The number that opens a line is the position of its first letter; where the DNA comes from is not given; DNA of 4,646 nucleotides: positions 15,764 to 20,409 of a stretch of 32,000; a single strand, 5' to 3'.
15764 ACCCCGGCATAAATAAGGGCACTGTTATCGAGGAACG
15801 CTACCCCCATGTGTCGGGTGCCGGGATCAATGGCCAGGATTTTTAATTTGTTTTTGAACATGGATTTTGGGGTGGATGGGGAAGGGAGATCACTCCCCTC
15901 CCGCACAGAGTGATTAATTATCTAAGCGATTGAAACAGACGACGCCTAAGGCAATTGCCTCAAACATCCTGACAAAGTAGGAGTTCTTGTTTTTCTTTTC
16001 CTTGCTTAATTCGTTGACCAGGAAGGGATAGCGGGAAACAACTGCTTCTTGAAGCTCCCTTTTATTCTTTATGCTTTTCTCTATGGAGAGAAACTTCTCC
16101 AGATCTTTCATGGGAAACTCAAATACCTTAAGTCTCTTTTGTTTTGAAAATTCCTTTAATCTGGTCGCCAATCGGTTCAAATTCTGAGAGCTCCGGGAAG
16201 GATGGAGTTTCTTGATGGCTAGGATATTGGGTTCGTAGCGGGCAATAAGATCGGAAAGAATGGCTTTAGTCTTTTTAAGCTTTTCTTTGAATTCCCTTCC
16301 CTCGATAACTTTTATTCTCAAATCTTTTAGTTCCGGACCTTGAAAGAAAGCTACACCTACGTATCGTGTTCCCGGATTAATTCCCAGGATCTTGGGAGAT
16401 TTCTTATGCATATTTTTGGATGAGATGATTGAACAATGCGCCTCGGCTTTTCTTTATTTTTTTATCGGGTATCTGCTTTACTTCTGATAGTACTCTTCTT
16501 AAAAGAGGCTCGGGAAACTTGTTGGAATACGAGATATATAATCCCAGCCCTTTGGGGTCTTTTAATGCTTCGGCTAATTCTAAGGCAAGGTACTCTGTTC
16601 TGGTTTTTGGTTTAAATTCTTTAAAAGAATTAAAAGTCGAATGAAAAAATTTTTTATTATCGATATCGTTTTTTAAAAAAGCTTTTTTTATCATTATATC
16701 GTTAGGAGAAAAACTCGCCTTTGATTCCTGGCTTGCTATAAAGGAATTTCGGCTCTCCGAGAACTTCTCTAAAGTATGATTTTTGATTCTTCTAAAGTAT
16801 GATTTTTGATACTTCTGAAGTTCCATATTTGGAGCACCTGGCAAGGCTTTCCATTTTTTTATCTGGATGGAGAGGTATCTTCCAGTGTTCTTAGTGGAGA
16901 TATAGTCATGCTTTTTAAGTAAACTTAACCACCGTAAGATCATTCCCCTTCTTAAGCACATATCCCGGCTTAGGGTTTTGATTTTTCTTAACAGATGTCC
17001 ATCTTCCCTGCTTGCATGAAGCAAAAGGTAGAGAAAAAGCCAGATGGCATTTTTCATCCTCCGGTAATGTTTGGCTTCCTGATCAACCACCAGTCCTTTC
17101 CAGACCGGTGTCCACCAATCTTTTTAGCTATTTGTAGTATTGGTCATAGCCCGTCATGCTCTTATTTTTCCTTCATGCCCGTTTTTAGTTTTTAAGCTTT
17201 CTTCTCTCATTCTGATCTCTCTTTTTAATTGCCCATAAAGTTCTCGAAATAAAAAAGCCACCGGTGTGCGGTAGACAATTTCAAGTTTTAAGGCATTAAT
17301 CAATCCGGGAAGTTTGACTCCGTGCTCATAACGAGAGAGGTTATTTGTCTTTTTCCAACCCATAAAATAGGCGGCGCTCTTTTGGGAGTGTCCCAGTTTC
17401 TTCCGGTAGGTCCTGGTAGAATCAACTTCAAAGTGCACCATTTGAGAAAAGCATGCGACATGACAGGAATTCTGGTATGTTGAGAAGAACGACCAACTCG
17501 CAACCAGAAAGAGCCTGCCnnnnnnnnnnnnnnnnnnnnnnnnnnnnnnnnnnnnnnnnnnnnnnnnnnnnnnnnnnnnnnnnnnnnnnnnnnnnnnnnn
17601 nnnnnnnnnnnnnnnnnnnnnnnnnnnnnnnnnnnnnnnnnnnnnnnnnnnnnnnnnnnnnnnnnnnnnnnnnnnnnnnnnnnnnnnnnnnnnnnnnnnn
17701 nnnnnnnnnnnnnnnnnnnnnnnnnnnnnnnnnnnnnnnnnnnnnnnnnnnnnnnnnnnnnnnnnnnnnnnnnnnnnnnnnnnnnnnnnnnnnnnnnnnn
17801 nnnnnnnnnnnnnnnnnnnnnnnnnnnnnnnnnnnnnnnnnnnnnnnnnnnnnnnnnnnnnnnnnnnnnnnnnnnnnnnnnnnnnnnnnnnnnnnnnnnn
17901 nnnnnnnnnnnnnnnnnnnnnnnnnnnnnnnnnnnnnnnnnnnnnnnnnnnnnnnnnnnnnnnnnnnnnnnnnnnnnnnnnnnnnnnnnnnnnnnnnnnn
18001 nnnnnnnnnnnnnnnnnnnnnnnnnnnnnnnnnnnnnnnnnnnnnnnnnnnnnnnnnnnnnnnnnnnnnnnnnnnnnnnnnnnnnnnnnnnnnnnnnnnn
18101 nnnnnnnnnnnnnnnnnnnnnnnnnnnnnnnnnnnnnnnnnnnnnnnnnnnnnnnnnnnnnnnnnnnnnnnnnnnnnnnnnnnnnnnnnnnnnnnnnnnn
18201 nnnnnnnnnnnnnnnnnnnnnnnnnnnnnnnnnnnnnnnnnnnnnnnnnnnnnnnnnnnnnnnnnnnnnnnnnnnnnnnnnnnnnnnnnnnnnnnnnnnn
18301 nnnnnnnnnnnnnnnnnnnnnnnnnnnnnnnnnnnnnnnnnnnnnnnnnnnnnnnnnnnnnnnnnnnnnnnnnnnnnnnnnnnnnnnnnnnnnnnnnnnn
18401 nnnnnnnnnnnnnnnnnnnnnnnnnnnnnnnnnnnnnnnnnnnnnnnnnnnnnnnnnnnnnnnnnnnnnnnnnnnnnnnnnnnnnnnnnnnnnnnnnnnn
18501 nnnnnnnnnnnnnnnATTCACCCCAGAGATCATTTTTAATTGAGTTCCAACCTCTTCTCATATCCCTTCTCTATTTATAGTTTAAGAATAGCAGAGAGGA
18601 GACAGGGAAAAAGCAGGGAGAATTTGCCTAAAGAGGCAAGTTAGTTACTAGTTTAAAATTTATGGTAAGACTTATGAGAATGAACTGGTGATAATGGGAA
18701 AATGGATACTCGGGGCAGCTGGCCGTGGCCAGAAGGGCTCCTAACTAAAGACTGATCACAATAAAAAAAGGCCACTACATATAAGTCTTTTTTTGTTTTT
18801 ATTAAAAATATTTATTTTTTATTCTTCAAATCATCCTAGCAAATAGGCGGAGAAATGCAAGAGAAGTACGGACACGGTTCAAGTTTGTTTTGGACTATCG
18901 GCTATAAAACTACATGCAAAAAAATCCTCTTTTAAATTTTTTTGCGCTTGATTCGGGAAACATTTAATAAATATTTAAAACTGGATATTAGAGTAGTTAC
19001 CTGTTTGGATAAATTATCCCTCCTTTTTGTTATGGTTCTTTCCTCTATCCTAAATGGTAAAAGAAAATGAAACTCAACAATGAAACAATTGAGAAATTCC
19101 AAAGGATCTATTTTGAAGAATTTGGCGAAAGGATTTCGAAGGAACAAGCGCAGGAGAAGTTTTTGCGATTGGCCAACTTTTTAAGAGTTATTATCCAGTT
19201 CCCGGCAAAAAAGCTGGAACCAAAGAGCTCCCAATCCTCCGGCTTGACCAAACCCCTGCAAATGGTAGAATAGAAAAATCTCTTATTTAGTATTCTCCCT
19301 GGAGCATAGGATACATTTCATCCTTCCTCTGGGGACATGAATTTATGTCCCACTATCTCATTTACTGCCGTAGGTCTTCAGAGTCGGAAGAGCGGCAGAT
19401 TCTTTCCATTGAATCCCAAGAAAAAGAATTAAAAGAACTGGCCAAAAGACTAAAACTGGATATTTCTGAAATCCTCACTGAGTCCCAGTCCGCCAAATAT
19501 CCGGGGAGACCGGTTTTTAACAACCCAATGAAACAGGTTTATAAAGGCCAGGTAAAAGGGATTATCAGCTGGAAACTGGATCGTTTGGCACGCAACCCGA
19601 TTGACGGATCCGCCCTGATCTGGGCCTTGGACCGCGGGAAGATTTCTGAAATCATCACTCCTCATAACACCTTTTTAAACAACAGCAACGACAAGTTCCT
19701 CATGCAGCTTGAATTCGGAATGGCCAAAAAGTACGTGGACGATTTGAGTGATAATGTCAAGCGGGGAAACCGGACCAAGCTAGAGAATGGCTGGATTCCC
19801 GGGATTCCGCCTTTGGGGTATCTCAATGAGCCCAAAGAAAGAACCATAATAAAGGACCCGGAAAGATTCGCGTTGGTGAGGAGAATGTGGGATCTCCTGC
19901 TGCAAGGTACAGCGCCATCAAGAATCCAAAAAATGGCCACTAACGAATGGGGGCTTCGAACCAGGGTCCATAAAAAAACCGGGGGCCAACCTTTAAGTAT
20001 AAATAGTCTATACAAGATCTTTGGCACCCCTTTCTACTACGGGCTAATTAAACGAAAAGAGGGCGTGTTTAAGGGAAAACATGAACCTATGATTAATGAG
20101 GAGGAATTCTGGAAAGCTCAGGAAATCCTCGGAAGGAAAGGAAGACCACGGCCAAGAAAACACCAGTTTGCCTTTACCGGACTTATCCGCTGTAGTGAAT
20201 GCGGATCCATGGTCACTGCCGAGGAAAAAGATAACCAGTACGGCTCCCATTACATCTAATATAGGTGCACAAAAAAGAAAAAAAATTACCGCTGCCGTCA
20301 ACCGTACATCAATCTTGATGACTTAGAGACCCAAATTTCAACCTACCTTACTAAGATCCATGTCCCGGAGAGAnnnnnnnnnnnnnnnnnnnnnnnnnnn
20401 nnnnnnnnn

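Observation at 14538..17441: Compact six-gene minus-strand module: XRE, wHTH Rep-like, RuvC-like x2, DUF5678, retropepsin-like protease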

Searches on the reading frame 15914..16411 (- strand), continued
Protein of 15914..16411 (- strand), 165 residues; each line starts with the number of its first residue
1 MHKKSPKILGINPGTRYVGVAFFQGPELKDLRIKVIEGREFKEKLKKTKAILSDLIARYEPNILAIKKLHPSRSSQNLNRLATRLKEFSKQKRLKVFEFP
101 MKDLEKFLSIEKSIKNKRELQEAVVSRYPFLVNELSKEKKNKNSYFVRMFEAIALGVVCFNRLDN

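Call 65: search_dna_similar(query=L001:9262-10035:+, collection=phages, mode=protein, max_evalue=0.001, max_rows=10)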
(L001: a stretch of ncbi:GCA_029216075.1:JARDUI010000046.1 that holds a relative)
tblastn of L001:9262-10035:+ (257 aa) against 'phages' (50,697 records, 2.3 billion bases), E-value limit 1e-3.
No match.

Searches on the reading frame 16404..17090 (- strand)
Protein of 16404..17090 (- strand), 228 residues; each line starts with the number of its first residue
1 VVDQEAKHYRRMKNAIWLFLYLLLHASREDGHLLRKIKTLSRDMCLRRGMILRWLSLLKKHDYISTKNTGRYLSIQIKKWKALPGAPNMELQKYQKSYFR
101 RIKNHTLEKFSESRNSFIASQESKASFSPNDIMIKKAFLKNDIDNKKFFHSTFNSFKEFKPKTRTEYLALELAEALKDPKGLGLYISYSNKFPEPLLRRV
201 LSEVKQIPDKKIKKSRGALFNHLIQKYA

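Call 3: search_protein_families(library=pfam, proteins=[window:16404-17090:-], max_evalue=1)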
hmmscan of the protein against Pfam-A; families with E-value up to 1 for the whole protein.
window:16404-17090:- (228 aa): 3 families
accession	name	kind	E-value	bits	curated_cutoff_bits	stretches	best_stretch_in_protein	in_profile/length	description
PF13730.12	HTH_36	-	0.014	15.6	25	1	15-64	7-55/55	Helix-turn-helix domain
PF15977.11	HTH_46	-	0.019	15.4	29.3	1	46-75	35-63/68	Winged helix-turn-helix DNA binding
PF22665.2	DUF6293_C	-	0.1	13.5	27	0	54-78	67-91/101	DUF6293 C-terminal winged helix domain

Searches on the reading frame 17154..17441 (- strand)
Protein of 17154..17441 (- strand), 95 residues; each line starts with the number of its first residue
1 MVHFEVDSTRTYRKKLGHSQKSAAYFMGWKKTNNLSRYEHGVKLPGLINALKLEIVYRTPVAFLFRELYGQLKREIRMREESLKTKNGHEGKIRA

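Call 3: search_protein_families(library=pfam, proteins=[window:17154-17441:-], max_evalue=1)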
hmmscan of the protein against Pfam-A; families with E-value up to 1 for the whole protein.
window:17154-17441:- (95 aa): 4 families
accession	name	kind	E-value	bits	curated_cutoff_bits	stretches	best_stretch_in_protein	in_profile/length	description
PF01381.28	HTH_3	-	1e-05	25.9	23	1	10-64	2-55/55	Helix-turn-helix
PF15731.11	MqsA_antitoxin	-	0.0063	17.1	30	1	10-60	75-124/131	Antitoxin component of bacterial toxin-antitoxin system, MqsA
PF22495.2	HTH_92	-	0.04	13.7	27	0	36-50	26-40/45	RsaL-like HTH domain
PF13560.12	HTH_31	-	0.072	13.8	27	1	10-45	7-42/64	Helix-turn-helix domain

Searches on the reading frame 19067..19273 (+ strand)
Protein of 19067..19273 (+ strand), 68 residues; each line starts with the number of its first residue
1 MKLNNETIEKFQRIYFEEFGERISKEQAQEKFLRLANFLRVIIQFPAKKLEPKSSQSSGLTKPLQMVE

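Call 8: search_protein_families(library=pfam, proteins=[window:19067-19273:+], max_evalue=0.01)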
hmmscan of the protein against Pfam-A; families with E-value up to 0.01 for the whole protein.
window:19067-19273:+ (68 aa): 0 families

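Call 58: search_protein_families(library=ncbifam, proteins=[window:19067-19273:+], max_evalue=0.01)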
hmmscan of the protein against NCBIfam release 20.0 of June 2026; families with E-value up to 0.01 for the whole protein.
window:19067-19273:+ (68 aa): 0 families

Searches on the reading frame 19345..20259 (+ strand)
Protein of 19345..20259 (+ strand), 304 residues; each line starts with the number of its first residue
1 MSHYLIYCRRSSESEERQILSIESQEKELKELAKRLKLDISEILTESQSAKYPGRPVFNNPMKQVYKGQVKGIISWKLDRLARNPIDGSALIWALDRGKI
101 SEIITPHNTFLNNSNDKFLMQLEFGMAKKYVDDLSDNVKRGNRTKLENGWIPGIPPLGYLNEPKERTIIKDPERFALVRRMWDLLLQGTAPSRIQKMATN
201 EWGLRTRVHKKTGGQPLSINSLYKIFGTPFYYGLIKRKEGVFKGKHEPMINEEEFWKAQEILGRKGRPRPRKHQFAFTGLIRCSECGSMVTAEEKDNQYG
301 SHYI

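Call 8: search_protein_families(library=pfam, proteins=[window:19345-20259:+], max_evalue=0.01)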
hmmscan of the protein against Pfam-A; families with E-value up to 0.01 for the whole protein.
window:19345-20259:+ (304 aa): 3 families
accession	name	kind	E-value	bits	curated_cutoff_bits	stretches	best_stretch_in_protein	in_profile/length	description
PF00239.26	Resolvase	-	2.7e-17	63.6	23.3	1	6-149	3-143/145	Resolvase, N terminal domain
PF07508.19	Recombinase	-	2.6e-07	31.3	21.1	1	173-263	2-100/102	Recombinase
PF13408.12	Zn_ribbon_recom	-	0.0016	19.2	25.3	1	277-302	2-25/58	Recombinase zinc beta ribbon domain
